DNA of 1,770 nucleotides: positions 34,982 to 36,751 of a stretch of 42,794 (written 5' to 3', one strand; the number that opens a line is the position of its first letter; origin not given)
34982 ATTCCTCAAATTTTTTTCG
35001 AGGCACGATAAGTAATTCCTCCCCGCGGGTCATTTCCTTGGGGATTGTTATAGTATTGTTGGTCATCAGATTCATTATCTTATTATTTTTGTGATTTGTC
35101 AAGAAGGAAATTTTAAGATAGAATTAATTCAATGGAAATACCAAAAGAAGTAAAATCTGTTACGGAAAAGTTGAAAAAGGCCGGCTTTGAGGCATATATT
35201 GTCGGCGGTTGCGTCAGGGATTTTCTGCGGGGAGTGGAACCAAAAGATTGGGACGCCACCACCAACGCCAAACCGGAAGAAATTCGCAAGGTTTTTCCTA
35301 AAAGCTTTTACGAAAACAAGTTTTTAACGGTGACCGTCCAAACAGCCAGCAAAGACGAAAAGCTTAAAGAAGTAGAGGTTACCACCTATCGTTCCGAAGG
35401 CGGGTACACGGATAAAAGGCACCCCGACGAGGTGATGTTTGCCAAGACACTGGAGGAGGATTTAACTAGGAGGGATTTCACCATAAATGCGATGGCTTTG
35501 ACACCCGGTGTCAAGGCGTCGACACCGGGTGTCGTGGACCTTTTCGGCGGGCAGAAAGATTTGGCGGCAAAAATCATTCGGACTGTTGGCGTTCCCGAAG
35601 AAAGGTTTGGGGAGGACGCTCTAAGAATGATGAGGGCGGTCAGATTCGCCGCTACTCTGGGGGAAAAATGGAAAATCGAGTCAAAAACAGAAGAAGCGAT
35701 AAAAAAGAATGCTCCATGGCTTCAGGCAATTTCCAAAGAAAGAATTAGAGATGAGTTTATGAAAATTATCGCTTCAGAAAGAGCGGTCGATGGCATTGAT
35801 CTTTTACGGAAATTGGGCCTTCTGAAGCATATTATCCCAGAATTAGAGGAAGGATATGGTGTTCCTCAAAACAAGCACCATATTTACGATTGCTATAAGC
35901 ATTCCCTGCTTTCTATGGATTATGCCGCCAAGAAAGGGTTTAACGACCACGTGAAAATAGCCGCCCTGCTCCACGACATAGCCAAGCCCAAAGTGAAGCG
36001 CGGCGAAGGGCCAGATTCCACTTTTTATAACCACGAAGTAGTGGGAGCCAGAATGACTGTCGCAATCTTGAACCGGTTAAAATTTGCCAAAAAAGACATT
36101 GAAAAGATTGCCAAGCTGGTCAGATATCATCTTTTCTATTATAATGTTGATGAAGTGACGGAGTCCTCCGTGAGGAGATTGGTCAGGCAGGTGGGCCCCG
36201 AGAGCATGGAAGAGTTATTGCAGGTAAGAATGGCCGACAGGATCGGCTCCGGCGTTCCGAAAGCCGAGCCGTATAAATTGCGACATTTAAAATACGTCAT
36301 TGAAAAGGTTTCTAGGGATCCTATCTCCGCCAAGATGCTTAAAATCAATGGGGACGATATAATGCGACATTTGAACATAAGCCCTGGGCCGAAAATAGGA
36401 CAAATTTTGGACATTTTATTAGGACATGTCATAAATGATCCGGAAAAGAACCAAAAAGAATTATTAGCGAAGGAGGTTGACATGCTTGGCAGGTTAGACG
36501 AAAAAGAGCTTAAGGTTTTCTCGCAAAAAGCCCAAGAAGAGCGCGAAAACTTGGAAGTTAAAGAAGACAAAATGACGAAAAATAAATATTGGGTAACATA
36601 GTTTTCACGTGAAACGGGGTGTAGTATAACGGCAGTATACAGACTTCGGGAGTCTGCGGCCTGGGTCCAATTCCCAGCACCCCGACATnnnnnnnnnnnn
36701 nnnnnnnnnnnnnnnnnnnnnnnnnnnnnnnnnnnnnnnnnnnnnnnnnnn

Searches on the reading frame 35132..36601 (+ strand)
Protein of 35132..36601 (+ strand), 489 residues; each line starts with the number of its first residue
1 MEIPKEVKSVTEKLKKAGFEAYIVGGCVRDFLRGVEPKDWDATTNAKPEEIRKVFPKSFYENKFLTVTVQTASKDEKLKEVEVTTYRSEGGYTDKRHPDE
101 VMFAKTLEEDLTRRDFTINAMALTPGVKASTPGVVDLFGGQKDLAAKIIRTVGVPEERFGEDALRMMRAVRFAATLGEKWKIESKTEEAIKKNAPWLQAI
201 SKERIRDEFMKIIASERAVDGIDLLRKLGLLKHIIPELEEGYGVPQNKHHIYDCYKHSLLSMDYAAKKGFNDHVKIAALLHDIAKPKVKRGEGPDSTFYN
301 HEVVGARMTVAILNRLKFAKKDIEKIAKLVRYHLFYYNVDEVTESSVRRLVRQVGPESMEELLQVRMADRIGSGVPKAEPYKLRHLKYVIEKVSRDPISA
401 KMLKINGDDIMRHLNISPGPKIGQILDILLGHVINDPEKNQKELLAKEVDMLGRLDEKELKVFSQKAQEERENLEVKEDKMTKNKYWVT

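Call 72: search_protein_families(library=pfam, proteins=[window:35132-36601:+], max_evalue=0.001)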
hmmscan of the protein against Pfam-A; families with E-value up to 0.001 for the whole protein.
window:35132-36601:+ (489 aa): 4 families
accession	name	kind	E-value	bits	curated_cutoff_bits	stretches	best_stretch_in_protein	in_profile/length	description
PF01743.26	PolyA_pol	-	5.3e-35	121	23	1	21-150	1-126/126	Poly A polymerase head domain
PF12627.12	PolyA_pol_RNAbd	-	1e-21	76.9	22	1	181-239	3-61/64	Probable RNA and SrmB- binding site of polymerase A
PF01966.28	HD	-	1.5e-11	45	22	1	257-369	4-111/116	HD domain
PF13735.12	tRNA_NucTran2_2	-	3.4e-11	43.8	27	1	312-447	27-147/149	tRNA nucleotidyltransferase domain 2 putative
